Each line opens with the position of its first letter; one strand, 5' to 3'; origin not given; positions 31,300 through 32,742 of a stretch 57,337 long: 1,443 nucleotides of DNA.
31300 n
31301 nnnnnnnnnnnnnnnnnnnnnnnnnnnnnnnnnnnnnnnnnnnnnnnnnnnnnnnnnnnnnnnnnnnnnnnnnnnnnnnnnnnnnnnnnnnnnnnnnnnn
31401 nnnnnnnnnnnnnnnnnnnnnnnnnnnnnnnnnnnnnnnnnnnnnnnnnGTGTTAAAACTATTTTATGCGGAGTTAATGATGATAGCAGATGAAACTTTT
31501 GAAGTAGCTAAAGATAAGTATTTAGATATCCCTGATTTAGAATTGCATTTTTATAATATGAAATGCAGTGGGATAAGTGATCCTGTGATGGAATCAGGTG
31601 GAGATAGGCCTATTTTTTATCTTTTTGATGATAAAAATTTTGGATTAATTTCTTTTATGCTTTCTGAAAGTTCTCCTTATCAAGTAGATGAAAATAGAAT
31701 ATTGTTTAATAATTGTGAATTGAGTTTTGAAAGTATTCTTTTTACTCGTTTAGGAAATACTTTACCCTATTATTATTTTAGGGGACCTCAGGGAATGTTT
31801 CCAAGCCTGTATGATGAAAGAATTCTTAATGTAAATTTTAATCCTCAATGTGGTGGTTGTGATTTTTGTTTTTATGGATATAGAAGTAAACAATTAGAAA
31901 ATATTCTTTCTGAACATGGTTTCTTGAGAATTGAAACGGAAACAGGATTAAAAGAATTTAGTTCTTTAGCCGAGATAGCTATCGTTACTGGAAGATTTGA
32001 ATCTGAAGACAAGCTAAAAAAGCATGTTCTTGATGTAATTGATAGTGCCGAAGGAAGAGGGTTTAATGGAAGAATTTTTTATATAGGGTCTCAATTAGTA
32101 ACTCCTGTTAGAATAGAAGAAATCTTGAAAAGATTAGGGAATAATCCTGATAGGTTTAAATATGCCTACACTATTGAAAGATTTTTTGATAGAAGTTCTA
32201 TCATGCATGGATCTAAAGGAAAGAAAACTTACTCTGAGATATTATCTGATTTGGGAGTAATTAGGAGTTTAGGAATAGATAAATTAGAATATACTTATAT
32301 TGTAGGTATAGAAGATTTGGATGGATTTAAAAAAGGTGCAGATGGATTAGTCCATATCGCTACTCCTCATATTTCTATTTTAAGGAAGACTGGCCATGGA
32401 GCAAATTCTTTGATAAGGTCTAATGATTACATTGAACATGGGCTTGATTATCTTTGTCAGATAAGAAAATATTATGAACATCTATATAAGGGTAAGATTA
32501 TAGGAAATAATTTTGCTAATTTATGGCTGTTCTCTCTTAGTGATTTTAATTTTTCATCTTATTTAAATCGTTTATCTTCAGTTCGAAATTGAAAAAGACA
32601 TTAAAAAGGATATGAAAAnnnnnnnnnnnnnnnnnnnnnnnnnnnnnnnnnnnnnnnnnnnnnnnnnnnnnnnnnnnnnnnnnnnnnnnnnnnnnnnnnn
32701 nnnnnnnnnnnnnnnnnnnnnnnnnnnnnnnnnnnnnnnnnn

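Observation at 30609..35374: Candidate new module: secreted protein, orphan receiver domain, non-canonical Fe-S enzyme, giant Cys-rich M23-like secreted protein, Cys-rich membrane protein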

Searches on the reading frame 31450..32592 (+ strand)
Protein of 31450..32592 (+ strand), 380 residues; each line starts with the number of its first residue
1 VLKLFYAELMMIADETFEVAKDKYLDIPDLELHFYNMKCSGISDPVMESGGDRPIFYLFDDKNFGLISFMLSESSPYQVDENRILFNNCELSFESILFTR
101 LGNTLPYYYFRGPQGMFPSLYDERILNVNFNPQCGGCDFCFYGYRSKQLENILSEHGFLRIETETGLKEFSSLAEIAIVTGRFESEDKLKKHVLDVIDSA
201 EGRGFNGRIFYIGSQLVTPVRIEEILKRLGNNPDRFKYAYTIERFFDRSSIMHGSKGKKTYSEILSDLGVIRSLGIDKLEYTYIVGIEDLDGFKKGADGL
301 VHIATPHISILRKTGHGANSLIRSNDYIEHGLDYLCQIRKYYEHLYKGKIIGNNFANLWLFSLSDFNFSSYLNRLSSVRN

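Call 3: search_protein_families(library=pfam, proteins=[window:31450-32592:+], max_evalue=0.1)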
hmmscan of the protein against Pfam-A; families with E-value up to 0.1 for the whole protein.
window:31450-32592:+ (380 aa): 0 families

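Call 4: search_protein_families(library=ncbifam, proteins=[window:31450-32592:+], max_evalue=0.1)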
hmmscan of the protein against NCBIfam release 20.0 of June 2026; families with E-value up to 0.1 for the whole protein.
window:31450-32592:+ (380 aa): 0 families

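Call 5: find_homologous_proteins(query=window:31477-32592:+, max_evalue=0.001)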
Query window:31477-32592:+ (371 aa): 23 proteins with E <= 0.001 among 2034 candidates.
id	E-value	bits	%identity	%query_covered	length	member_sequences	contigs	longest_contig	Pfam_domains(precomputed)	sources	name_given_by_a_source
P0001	2.8e-249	844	100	100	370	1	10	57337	-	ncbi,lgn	-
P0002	1.4e-200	684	81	99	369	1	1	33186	-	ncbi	-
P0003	3.3e-183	627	74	99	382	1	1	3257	-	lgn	-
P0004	2.9e-180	617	75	99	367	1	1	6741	-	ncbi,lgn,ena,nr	ncbi:MAG: hypothetical protein KKE50_04795 [Nanoarchaeota archaeon]|nr:hypothetical protein [Nanoarc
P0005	4.1e-178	610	72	99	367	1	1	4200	-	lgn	-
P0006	7.7e-177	606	73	98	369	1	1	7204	-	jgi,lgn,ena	-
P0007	1.6e-168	579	68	98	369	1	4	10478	-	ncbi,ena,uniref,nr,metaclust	ncbi:hypothetical protein A3I48_02120 [Candidatus Daviesbacteria bacterium RIFCSPLOWO2_02_FULL_36_7]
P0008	1.8e-165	569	68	99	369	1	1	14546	-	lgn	-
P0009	3.8e-161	554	66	99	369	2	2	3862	-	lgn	-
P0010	8.3e-155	533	64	99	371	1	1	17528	-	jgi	-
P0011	1.6e-124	434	54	96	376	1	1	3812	-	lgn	-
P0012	2.5e-121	423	54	98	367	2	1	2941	-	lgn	-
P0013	3.8e-120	419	52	96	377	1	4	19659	-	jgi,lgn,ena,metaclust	metaclust:\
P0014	7.4e-119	415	53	97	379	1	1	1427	-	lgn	-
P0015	3.4e-113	396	49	96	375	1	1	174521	PF04055.28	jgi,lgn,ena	-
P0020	5.8e-71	258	39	95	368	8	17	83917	-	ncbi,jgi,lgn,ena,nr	ncbi:hypothetical protein HN992_00505 [Candidatus Woesearchaeota archaeon]|jgi:hypothetical protein|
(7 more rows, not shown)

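Call 6: search_solved_structures(query=window:31477-32592:+, max_evalue=10)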
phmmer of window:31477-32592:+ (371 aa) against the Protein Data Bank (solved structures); distinct sequences matched with E-value up to 10: 4.
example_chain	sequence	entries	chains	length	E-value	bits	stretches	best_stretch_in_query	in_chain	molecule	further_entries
5js4_A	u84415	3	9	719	0.093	14.9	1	260-357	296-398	phiAB6 tailspike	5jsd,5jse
2bdt_A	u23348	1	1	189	0.33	13.1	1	176-227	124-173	BH3686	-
5ybb_A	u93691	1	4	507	0.98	11.5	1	88-158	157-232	Type I restriction-modification system methyltransferase subunit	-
2jtq_A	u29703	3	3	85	1.3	11.2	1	130-162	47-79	Phage shock protein E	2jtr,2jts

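Call 10: search_solved_structures(query=A1, max_evalue=10, show_alignments=3)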
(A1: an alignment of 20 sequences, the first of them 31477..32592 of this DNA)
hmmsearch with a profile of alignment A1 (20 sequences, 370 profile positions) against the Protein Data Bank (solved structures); distinct sequences matched with E-value up to 10: 3.
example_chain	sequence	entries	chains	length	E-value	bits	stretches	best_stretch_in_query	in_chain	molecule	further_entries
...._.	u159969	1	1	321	0.1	14.7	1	116-158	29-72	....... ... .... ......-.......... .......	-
9dfn_A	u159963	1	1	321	0.26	13.3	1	116-158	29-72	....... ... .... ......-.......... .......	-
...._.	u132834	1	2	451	1.2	11.2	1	216-259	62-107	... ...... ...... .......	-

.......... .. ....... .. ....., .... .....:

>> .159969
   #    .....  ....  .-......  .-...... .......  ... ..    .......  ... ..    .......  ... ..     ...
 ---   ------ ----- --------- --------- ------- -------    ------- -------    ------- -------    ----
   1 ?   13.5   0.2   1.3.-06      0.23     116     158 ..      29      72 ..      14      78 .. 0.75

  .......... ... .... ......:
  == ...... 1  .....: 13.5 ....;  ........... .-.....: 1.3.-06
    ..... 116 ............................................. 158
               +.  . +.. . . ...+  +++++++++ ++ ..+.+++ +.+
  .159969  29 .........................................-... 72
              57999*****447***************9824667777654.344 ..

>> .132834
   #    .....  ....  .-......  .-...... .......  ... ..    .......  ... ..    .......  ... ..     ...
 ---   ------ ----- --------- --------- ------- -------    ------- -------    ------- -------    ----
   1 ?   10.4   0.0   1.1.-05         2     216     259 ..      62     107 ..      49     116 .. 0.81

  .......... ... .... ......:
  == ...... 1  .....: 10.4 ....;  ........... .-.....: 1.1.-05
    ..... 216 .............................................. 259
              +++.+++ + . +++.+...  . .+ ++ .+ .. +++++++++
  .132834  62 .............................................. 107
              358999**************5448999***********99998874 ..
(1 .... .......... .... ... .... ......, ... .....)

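Call 11: search_protein_families(library=pfam, alignment_id=A1, max_evalue=1)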
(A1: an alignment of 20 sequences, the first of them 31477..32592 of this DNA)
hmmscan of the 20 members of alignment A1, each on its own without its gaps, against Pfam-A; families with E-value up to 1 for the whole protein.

A. member 1, window:31477-32592:+ (371 aa): 0 families

B. families by the number of members that match (of 20 scanned): 8 families
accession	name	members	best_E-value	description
PF04055.27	Radical_SAM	4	1.5e-05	Radical SAM superfamily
PF21449.3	RIF2_ASCE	1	0.064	RIF2, ASCE domain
PF20015.4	VMAP-M12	1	0.1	vWA-MoxR associated protein middle region (VMAP-M) 12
PF13662.12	Toprim_4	1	0.13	Toprim domain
PF16280.10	DUF4928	1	0.15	Domain of unknown function (DUF4928)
PF15281.11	Consortin_C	1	0.22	Consortin C-terminus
PF16313.11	DUF4953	1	0.23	Met-zincin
PF10589.14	NADH_4Fe-4S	1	0.23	NADH-ubiquinone oxidoreductase-F iron-sulfur binding region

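Call 12: find_encoding_contigs(protein=P0002, flank=6000, max_places=2)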
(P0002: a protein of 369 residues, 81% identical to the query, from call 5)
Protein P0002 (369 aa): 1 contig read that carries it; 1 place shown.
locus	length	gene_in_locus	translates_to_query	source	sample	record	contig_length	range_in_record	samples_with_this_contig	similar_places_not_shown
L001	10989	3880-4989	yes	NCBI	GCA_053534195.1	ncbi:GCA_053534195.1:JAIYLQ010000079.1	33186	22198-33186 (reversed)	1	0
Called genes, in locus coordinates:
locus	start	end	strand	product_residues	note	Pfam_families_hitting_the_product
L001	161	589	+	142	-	-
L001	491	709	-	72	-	PF12797:Fer4_2 (weak), PF00037:Fer4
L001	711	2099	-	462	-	PF02934:GatB_N, PF02637:GatB_Yqey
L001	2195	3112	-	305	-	PF04014:MazE_antitoxin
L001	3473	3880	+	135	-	-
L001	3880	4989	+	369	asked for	-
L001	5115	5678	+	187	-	-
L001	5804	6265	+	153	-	-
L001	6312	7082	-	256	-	PF00290:Trp_syntA, PF00977:His_biosynth (weak)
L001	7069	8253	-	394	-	PF00291:PALP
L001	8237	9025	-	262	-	PF00218:IGPS, PF01729:QRPTase_C (weak)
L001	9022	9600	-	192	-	PF13207:AAA_17 (weak), PF13238:AAA_18 (weak), PF13521:AAA_28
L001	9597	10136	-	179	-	PF00300:His_Phos_1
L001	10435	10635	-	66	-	PF03683:UPF0175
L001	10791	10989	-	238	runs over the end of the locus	PF01978:TrmB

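Call 13: find_encoding_contigs(protein=P0015, flank=6000, max_places=2)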
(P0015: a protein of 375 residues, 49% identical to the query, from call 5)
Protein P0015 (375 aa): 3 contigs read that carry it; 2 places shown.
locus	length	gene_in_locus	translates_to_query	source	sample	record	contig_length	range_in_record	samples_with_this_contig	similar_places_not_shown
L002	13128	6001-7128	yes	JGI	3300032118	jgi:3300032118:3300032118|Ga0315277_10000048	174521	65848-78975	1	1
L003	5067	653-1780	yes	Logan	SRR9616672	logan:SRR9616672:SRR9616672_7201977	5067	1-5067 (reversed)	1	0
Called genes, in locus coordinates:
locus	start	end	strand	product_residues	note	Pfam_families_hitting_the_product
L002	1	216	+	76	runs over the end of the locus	PF13192:Thioredoxin_3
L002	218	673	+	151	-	-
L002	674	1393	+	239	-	PF02683:DsbD_TM, PF13386:DsbD_2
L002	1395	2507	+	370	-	PF03773:ArsP_1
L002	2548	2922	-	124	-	PF10865:DUF2703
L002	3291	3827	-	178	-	PF00352:TBP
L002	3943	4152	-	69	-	-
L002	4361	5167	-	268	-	PF00350:Dynamin_N (faint), PF02421:FeoB_N (faint), PF03193:RsgA_GTPase (faint), PF01926:MMR_HSR1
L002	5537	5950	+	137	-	-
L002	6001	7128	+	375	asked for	PF04055:Radical_SAM (faint)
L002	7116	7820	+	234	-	PF01261:AP_endonuc_2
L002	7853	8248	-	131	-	PF01201:Ribosomal_S8e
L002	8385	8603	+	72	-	PF01423:LSM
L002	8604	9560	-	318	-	PF00389:2-Hacid_dh, PF02826:2-Hacid_dh_C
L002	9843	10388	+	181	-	PF04019:DUF359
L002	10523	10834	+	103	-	PF18898:DUF5654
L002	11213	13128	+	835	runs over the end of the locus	PF02463:SMC_N, PF13166:AAA_13 (faint), PF13175:AAA_15, PF13476:AAA_23, PF13555:AAA_29 (weak), PF06470:SMC_hinge, PF13304:AAA_21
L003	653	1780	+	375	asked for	PF04055:Radical_SAM (faint)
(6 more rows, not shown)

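Call 14: find_encoding_contigs(protein=P0020, flank=6000, max_places=3)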
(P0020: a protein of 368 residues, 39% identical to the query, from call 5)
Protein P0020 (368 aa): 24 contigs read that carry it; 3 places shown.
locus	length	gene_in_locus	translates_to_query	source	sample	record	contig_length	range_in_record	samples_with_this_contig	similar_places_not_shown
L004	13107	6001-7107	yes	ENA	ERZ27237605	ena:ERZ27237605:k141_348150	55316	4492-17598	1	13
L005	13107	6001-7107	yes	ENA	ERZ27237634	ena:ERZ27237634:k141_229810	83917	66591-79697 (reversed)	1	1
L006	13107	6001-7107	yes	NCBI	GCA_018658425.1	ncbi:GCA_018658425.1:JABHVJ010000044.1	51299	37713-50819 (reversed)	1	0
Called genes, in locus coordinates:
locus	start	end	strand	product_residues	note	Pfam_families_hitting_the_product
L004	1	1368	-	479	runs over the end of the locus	PF00403:HMA, PF02683:DsbD_TM, PF13386:DsbD_2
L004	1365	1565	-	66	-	PF00403:HMA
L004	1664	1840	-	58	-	-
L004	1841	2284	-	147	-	-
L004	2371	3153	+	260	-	-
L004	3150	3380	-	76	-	PF26604:CBU_0592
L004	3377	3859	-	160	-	PF01047:MarR (weak), PF12802:MarR_2 (weak), PF24034:DUF7343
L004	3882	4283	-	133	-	-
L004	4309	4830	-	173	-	PF01596:Methyltransf_3, PF13578:Methyltransf_24, PF13649:Methyltransf_25 (weak)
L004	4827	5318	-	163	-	PF02661:Fic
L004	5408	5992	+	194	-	PF00300:His_Phos_1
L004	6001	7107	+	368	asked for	-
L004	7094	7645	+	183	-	PF08433:KTI12 (weak), PF13238:AAA_18 (weak), PF13671:AAA_33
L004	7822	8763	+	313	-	PF01916:DS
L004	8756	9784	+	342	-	PF02784:Orn_Arg_deC_N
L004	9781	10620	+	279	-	PF00491:Arginase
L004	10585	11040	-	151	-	-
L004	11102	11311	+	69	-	PF02597:ThiS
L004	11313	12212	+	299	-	PF02540:NAD_synthase (weak), PF01171:ATP_bind_3, PF03054:tRNA_Me_trans (weak)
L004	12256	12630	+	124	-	-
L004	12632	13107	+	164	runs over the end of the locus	PF01209:Ubie_methyltran (weak), PF13489:Methyltransf_23, PF13847:Methyltransf_31 (weak), PF08241:Methyltransf_11, PF08242:Methyltransf_12, PF13649:Methyltransf_25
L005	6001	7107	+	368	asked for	-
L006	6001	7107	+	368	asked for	-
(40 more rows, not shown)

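Call 15: find_related_loci(query=A1, collection=genome_contigs, flank=8000)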
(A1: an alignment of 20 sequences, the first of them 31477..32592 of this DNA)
Query A1 (371 aa) in genome_contigs; peptide patterns used: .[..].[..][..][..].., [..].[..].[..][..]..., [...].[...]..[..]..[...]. (x = any residue, [..] = any of these).
98 stretches matched a pattern; 5 encode a relative of the query (tblastn E <= 1e-3); 5 distinct loci.
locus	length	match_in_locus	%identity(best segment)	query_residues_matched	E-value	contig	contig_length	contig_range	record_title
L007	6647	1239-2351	74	1-371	0e+0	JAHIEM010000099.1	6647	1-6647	MAG: Nanoarchaeota archaeon isolate KR11_0.1_MetaG.mb.19 KR11_0.1_MetaG.mb.19_k141_772312, whole genome shotgun sequence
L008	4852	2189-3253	49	9-366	3e-115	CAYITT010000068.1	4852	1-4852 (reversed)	MAG TPA_asm: uncultured archaeon isolate ERP119705_co6_929 genome assembly, contig: NODE_30592_length_4852_cov_3.934334,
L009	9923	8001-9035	44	8-352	8e-89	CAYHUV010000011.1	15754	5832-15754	MAG TPA_asm: Candidatus Woesearchaeota archaeon isolate ERP119705_co15_602 genome assembly, contig: NODE_3953_length_157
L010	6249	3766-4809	39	2-352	4e-73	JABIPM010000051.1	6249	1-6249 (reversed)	MAG: Candidatus Woesearchaeota archaeon isolate SI072_bin118 k141_2608851, whole genome shotgun sequence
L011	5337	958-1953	36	18-358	3e-59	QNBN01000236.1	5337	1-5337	MAG: Spirochaetes bacterium isolate B62_G9 B62_Guay9_scaffold_28957, whole genome shotgun sequence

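Call 16: predict_structure(alignment_id=A1)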
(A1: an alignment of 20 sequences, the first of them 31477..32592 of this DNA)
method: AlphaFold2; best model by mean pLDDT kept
length: 371 residues; sequences in the alignment: 20
mean_pLDDT: 88.8   pTM: 0.88
mean pLDDT of the five models: 88.8, 88.3, 87.5, 86.3, 86.3
residues with pLDDT >= 90: 254; 70-90: 88; 50-70: 23; < 50: 6
segments of 3 or more residues with pLDDT < 50: 1-3
pLDDT, mean of each block of 10 residues (from residue 1): 67 95 95 90 91 92 89 94 94 84 89 94 72 62 94 93 95 87 97 97 93 96 93 92 82 96 90 94 97 92 75 87 95 95 85 92 69 33
secondary structure, 60 per line:
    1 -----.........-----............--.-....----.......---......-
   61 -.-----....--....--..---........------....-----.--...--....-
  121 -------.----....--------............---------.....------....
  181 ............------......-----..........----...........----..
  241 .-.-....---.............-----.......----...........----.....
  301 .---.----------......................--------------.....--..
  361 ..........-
elements in order: H6-14 H20-31 H36-39 E44-50 E54-59 E68-71 E74-77 E85-92 E99-102 E116-119 H133-136 H145-156 E166-170 H177-192 E199-204 H210-219 E227-234 H245-248 H252-264 E270-276 H281-291 E296-301 H316-337 H359-370

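Call 18: search_protein_representatives(alignment_id=A1)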
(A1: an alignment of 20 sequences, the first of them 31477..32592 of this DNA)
Query: 20 sequences, 370 profile positions. Proteins with E-value up to 0.001 (for the whole library): 209; up to 1e-10: 135; up to 1e-30: 19. The best 150 are listed.
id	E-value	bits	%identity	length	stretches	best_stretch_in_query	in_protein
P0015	2.7e-160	549.7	-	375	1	2-368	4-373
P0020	1.5e-142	491.3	-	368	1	2-368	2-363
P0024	3.4e-118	411.1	-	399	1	4-365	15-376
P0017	2.4e-114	398.5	-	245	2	2-152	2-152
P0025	7.2e-104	364.0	-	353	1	4-362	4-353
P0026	1.0e-100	353.6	-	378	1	13-358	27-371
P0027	1.5e-94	333.3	-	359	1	9-365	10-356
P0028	3.8e-90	318.9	-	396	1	16-366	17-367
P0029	6.2e-86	305.0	-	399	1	6-363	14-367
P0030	2.6e-84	299.6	-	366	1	7-358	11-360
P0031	4.2e-77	275.9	-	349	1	6-360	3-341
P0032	7.5e-69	248.8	-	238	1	155-366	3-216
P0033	8.7e-67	242.0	-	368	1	9-357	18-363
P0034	3.2e-66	240.1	-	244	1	141-357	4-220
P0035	2.0e-58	214.5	-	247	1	157-366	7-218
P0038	1.4e-34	136.0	-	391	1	3-299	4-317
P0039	1.4e-33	132.7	-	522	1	8-338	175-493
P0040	4.3e-30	121.2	-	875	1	75-352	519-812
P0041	1.4e-29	119.5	-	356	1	11-338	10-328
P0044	1.9e-28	115.8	-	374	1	116-338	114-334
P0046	3.1e-28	115.1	-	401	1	97-325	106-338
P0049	9.6e-28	113.5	-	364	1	106-352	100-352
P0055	1.1e-26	110.1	-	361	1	50-339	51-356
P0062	4.7e-26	107.9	-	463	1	76-299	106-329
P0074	1.6e-23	99.6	-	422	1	49-317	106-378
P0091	1.3e-21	93.3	-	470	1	99-312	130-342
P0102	7.3e-20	87.6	-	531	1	10-339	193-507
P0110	1.1e-18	83.7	-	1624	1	66-291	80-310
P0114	2.8e-18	82.4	-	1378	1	17-258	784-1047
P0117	1.4e-17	80.1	-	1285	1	22-262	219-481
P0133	3.4e-14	68.9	-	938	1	20-260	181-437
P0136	6.4e-14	68.0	-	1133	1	65-291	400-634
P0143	1.9e-12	63.2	-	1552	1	65-309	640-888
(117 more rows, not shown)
